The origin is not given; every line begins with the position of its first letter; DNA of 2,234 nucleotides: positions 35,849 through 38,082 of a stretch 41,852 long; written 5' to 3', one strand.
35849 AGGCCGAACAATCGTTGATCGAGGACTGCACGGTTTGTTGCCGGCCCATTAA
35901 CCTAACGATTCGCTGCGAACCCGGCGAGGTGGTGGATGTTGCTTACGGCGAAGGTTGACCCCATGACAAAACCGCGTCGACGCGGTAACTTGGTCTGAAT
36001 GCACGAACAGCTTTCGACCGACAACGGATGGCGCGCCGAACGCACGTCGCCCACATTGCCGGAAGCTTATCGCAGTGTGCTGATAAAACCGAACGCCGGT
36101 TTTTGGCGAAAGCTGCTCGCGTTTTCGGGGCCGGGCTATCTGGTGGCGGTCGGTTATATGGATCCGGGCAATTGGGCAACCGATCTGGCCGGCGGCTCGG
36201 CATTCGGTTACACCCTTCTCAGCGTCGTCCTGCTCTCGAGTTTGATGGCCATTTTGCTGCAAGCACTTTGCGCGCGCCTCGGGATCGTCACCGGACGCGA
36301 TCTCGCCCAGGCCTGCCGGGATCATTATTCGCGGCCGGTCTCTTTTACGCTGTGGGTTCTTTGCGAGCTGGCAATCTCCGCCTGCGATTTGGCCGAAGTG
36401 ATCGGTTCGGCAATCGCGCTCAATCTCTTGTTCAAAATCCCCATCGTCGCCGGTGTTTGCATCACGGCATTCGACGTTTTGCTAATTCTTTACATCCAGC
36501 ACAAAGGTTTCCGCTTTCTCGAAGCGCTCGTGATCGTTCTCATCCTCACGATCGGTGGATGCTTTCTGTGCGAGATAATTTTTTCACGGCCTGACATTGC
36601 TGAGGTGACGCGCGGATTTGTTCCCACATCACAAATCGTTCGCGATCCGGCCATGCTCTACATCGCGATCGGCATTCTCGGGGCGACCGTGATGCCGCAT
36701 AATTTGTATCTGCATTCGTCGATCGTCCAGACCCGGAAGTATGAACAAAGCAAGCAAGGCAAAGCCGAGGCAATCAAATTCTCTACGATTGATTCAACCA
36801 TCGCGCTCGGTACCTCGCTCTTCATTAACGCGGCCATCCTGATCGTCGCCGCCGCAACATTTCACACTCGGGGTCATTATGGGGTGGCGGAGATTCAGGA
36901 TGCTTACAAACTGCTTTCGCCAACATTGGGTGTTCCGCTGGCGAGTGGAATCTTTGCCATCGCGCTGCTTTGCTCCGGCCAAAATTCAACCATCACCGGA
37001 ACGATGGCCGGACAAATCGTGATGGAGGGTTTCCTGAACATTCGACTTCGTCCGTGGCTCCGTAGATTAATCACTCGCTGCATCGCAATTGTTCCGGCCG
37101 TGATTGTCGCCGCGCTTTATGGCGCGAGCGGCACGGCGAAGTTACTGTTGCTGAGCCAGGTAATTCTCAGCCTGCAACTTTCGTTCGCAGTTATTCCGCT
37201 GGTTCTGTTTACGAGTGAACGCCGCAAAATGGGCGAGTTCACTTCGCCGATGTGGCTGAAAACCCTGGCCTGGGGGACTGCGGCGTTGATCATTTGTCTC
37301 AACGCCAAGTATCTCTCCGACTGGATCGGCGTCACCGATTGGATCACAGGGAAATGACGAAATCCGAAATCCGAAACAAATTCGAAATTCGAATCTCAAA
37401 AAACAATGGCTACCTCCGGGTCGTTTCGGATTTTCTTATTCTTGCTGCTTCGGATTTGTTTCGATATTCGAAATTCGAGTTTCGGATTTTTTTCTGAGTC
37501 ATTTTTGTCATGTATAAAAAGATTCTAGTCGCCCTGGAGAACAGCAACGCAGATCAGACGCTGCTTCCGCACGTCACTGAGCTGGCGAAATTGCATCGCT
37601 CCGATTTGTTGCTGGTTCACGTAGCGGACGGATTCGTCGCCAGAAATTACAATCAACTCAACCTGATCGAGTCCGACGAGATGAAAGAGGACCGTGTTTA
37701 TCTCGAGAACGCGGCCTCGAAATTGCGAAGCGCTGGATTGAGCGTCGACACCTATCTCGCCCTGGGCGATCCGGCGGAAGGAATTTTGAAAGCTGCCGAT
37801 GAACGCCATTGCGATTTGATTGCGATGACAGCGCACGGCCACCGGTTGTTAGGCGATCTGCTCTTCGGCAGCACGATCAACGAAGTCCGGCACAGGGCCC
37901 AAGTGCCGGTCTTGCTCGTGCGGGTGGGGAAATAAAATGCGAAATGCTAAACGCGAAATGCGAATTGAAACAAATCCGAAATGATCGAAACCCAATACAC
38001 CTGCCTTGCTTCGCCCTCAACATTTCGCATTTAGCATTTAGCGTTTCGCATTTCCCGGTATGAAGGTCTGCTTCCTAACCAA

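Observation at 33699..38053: Intergenic elements with conserved architecture but locus-specific sequence: inverted arms made of tandem heptamers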

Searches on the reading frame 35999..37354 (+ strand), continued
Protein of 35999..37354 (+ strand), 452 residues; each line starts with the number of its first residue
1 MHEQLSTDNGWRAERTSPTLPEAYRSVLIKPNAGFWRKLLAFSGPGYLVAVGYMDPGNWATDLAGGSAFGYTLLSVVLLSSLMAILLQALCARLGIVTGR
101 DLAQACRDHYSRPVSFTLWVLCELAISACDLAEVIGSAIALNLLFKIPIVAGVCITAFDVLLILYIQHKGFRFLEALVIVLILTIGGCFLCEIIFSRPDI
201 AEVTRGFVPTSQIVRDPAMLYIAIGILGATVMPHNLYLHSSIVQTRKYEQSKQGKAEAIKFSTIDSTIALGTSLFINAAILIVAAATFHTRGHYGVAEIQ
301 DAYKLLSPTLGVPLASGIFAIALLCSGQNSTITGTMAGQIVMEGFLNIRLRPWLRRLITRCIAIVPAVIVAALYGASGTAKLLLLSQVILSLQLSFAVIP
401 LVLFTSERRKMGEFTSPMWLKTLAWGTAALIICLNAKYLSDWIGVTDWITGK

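Call 34: find_encoding_contigs(protein=P0100, flank=10000, max_places=2)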
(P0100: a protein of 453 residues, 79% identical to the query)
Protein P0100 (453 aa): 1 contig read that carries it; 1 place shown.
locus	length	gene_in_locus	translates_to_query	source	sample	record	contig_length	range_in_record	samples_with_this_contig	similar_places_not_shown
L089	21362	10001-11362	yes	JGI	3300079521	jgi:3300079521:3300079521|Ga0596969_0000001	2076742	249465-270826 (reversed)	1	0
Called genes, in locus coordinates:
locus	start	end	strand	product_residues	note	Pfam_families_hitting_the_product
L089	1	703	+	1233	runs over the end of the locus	PF00041:fn3 (weak), PF00801:PKD, PF18911:PKD_4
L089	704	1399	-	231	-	PF03548:LolA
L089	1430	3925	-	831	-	PF03176:MMPL, PF00873:ACR_tran (weak), PF03176:MMPL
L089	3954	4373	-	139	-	-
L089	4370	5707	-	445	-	PF00890:FAD_binding_2 (weak), PF01266:DAO (weak), PF01494:FAD_binding_3, PF04820:Trp_halogenase, PF07992:Pyr_redox_2 (weak), PF12831:FAD_oxidored (weak), PF13450:NAD_binding_8 (weak), PF04820:Trp_halogenase, +1 more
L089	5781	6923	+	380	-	PF03739:LptF_LptG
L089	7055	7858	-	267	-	-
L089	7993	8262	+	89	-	PF00253:Ribosomal_S14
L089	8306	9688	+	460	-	PF01595:CNNM, PF00571:CBS (weak), PF03471:CorC_HlyC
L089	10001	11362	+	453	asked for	PF01566:Nramp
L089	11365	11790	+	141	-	PF00582:Usp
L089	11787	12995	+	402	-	PF13439:Glyco_transf_4, PF13579:Glyco_trans_4_4, PF08323:Glyco_transf_5 (weak), PF20706:GT4-conflict, PF00534:Glycos_transf_1, PF13692:Glyco_trans_1_4, PF13524:Glyco_trans_1_2 (weak)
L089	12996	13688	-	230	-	-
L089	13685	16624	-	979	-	PF00676:E1_dh, PF13292:DXP_synthase_N (weak), PF02779:Transket_pyr, PF02780:Transketolase_C, PF00364:Biotin_lipoyl, PF00198:2-oxoacid_dh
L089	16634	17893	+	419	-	PF00291:PALP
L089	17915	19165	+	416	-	PF00696:AA_kinase, PF01842:ACT, PF22468:ACT_9, PF13840:ACT_7, PF22468:ACT_9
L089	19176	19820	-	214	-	-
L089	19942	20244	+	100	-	-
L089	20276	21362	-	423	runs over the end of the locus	PF00437:T2SSE, PF25199:nSTAND_NTPase5 (weak), PF13191:AAA_16 (weak), PF13245:AAA_19 (weak), PF13401:AAA_22 (weak)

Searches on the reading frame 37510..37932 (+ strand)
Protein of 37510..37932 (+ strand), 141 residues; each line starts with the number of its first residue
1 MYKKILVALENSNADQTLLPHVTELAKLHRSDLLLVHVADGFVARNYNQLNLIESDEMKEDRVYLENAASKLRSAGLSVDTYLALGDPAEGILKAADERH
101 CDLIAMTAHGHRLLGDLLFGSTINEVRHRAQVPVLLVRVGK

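Call 20: find_encoding_contigs(protein=window:37510-37932:+, flank=10000, max_places=10)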
Protein window:37510-37932:+ (141 aa): 1 contig read that carries it; 1 place shown.
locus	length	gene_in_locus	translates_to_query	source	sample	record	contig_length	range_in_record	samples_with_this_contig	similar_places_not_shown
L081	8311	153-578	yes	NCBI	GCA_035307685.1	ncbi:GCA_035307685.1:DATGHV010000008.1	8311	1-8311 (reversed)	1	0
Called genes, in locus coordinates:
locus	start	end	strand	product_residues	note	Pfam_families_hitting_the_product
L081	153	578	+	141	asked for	PF00582:Usp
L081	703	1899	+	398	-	PF13439:Glyco_transf_4, PF13579:Glyco_trans_4_4, PF08323:Glyco_transf_5 (weak), PF20706:GT4-conflict, PF00534:Glycos_transf_1, PF13692:Glyco_trans_1_4, PF13524:Glyco_trans_1_2 (faint)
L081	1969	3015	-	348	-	-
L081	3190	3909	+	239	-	PF05050:Methyltransf_21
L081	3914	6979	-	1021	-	PF00676:E1_dh, PF13292:DXP_synthase_N (weak), PF02779:Transket_pyr, PF02780:Transketolase_C, PF00364:Biotin_lipoyl, PF00198:2-oxoacid_dh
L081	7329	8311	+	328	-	PF00291:PALP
